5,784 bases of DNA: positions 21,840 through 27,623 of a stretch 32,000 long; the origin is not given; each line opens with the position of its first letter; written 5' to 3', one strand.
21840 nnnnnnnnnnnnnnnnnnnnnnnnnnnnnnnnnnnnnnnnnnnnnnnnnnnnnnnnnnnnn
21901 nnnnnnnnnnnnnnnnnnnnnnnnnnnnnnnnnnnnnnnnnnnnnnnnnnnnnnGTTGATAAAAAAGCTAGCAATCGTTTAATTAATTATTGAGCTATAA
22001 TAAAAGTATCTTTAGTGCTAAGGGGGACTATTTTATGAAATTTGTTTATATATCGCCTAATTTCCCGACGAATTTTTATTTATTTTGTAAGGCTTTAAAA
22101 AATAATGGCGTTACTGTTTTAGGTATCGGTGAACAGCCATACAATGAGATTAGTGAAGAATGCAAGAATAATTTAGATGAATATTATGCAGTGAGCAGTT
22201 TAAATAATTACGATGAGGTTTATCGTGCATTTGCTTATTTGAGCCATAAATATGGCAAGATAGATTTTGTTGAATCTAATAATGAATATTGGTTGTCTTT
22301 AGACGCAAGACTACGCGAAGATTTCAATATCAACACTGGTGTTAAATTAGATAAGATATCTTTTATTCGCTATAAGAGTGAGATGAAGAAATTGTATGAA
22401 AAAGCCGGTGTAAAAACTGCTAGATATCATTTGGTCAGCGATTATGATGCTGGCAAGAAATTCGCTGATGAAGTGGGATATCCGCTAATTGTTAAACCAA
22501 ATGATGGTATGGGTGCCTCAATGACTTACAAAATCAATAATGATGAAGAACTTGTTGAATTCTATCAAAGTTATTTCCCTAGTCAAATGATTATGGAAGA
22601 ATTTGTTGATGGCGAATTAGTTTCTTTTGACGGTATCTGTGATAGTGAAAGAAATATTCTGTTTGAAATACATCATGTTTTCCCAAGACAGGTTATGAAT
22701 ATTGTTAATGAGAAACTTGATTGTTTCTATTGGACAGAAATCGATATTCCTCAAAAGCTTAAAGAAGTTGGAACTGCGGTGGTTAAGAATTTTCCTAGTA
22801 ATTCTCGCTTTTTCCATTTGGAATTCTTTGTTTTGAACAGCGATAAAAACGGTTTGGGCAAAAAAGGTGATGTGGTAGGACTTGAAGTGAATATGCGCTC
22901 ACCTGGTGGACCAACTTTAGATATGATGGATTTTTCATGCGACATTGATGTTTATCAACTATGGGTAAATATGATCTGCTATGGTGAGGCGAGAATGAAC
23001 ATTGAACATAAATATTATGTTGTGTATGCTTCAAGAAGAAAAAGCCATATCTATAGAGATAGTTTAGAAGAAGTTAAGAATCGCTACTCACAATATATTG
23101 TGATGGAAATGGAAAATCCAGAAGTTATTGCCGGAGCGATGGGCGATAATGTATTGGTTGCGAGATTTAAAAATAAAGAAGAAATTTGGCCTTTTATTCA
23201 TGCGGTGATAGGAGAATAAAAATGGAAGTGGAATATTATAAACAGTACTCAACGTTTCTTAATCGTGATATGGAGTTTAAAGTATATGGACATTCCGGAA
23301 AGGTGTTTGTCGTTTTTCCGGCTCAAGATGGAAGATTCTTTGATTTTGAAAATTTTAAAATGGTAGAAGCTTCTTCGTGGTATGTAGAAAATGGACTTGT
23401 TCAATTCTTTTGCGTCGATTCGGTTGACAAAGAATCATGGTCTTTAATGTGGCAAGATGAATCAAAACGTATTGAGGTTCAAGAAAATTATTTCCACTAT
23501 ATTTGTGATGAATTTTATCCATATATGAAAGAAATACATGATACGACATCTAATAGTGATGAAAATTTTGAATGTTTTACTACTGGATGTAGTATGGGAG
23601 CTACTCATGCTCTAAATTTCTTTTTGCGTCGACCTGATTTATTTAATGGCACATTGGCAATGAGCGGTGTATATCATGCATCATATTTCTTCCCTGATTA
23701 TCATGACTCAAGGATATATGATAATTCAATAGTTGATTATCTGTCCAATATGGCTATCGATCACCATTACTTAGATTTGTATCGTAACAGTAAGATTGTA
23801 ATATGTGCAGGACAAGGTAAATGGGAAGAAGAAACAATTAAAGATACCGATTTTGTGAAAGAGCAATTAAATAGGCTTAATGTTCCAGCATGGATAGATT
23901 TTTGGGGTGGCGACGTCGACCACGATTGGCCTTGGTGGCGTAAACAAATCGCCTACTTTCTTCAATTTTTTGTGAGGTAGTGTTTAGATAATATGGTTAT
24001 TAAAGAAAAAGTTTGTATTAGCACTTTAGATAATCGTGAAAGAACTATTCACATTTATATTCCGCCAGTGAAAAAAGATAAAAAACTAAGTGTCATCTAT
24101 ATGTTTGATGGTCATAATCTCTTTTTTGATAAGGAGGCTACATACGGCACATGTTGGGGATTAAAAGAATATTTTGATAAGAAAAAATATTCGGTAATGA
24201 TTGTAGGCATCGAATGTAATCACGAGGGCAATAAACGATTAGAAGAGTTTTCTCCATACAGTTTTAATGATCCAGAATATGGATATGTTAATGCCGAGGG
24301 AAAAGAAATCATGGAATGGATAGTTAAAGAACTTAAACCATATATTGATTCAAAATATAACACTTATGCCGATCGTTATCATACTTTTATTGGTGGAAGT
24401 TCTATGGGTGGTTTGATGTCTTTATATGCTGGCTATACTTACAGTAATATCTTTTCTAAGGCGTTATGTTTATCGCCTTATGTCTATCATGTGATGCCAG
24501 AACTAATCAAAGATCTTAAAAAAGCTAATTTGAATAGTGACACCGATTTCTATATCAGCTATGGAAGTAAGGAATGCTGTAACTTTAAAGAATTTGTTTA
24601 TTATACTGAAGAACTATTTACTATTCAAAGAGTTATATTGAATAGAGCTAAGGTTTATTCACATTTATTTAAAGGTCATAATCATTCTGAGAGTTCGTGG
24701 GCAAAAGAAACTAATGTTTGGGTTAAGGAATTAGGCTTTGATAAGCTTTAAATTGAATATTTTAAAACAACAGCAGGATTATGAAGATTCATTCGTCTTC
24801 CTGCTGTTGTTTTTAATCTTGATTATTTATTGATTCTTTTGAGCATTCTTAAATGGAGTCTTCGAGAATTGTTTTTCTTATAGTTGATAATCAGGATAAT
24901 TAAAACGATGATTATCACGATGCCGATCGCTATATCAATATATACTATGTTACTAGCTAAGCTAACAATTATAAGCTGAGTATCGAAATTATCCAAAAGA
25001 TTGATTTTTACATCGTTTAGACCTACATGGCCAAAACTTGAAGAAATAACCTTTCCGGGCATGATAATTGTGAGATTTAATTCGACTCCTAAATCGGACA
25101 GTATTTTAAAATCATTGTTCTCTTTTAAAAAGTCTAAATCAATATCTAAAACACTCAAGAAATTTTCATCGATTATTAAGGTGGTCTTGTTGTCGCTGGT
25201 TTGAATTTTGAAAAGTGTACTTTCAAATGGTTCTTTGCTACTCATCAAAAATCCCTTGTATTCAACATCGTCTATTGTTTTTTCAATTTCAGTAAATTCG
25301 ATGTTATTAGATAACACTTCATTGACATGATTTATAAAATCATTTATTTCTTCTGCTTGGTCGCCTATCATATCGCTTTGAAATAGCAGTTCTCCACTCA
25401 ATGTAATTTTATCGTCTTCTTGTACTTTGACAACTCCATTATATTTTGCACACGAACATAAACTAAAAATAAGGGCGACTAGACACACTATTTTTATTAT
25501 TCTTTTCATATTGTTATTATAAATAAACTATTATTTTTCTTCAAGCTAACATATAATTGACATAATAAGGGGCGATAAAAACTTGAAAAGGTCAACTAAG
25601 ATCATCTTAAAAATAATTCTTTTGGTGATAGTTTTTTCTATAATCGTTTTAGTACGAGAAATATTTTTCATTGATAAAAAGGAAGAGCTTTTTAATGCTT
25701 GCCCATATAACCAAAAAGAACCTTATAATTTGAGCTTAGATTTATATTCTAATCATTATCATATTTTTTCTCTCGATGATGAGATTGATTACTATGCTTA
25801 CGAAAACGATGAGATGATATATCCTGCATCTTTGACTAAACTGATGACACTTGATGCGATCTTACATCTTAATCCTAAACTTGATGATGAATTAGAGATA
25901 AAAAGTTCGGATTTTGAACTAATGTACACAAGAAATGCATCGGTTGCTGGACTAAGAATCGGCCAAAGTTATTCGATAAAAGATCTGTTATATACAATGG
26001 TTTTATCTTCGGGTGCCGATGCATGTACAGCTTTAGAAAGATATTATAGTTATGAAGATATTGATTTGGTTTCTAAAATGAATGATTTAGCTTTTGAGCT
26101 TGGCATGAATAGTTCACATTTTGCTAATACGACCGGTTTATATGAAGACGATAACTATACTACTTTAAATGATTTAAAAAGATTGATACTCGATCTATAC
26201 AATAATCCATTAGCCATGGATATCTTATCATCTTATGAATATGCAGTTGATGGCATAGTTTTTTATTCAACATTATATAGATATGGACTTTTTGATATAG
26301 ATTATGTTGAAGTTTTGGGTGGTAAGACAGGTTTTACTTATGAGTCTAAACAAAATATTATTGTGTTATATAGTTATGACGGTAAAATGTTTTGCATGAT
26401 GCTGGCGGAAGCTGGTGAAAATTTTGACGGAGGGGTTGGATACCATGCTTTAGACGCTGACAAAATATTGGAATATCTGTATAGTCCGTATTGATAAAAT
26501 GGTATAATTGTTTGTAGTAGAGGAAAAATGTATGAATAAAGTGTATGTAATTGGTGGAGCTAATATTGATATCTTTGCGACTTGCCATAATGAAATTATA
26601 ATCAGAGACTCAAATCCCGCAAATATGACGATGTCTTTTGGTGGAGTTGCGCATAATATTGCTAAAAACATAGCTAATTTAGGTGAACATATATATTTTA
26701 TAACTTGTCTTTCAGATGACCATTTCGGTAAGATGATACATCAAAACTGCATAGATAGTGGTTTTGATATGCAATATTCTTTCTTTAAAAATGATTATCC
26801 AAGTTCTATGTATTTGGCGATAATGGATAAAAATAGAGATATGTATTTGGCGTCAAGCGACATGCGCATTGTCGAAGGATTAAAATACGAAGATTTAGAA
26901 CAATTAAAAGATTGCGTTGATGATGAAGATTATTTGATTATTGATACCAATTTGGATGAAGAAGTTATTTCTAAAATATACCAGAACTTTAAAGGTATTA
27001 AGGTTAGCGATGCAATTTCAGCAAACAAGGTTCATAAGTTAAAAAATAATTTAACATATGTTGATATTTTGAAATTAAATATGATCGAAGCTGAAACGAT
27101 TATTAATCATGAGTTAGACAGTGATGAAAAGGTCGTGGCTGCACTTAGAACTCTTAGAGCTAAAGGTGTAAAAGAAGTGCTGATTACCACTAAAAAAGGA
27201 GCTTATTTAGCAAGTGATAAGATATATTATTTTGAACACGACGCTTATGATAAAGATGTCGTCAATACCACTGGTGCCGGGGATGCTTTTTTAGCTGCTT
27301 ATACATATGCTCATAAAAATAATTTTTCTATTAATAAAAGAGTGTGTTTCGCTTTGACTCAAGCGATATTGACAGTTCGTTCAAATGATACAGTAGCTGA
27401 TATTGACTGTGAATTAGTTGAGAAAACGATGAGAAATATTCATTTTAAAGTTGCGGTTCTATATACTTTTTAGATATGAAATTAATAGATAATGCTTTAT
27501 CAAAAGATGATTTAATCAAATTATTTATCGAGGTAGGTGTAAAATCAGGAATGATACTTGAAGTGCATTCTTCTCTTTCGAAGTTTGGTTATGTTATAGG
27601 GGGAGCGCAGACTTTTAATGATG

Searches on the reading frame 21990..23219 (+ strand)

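Call 8: search_protein_families(library=pfam, proteins=[window:21990-23219:+], max_evalue=0.0001)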
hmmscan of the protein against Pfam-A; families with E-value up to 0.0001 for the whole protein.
window:21990-23219:+ (409 aa): 5 families
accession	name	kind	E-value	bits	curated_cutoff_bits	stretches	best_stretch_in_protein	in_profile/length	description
PF01071.24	GARS_A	-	1.4e-07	32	27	1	129-232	3-115/194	Phosphoribosylglycinamide synthetase, ATP-grasp (A) domain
PF02655.19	ATP-grasp_3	-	2.8e-07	31.2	23.2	1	159-228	27-91/160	ATP-grasp domain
PF02222.28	ATP-grasp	-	1.5e-05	25.2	27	1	135-207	2-77/179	ATP-grasp domain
PF02786.22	CPSase_L_D2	-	1.9e-05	24.7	19.8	1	129-195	2-70/211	Carbamoyl-phosphate synthase L chain, ATP binding domain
PF13535.11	ATP-grasp_4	-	4.4e-05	23.6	27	0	163-282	2-138/160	ATP-grasp domain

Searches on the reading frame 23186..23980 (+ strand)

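Call 8: search_protein_families(library=pfam, proteins=[window:23186-23980:+], max_evalue=0.0001)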
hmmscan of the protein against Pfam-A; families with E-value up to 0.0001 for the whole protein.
window:23186-23980:+ (264 aa): 1 family
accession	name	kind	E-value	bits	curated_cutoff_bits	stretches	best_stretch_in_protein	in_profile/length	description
PF00756.26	Esterase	-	4.5e-09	36.9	22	1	23-256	2-245/251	Putative esterase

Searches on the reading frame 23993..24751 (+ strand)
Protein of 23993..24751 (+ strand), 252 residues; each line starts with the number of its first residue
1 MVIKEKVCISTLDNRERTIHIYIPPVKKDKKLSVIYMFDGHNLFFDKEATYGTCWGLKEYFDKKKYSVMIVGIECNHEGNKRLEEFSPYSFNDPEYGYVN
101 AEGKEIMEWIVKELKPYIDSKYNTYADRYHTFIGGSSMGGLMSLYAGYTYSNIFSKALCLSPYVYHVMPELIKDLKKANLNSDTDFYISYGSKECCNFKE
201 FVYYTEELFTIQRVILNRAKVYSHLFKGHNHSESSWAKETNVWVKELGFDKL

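Call 8: search_protein_families(library=pfam, proteins=[window:23993-24751:+], max_evalue=0.0001)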
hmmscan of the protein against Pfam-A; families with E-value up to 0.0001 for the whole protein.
window:23993-24751:+ (252 aa): 1 family
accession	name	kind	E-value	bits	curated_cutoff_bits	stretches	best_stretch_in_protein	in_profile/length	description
PF00756.26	Esterase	-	1.7e-19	71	22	1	14-167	5-153/251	Putative esterase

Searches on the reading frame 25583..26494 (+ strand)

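Call 8: search_protein_families(library=pfam, proteins=[window:25583-26494:+], max_evalue=0.0001)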
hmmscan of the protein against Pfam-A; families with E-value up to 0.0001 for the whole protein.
window:25583-26494:+ (303 aa): 2 families
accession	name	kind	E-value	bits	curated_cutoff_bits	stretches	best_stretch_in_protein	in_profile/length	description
PF00768.25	Peptidase_S11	-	2e-26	93.4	27.6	1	71-261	27-221/239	D-alanyl-D-alanine carboxypeptidase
PF13354.11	Beta-lactamase2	-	2.1e-06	27.7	22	1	70-210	12-159/214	Beta-lactamase enzyme family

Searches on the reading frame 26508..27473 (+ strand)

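Call 9: search_protein_families(library=pfam, proteins=[window:26508-27473:+], max_evalue=0.0001)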
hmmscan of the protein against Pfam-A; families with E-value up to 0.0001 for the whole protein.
window:26508-27473:+ (321 aa): 2 families
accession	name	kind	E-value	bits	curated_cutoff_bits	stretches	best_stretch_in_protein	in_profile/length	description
PF00294.29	PfkB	-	4.5e-37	128.4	25.8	1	9-296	1-296/302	pfkB family carbohydrate kinase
PF08543.17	Phos_pyr_kin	-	1.6e-05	24.9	27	1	170-269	104-211/246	Phosphomethylpyrimidine kinase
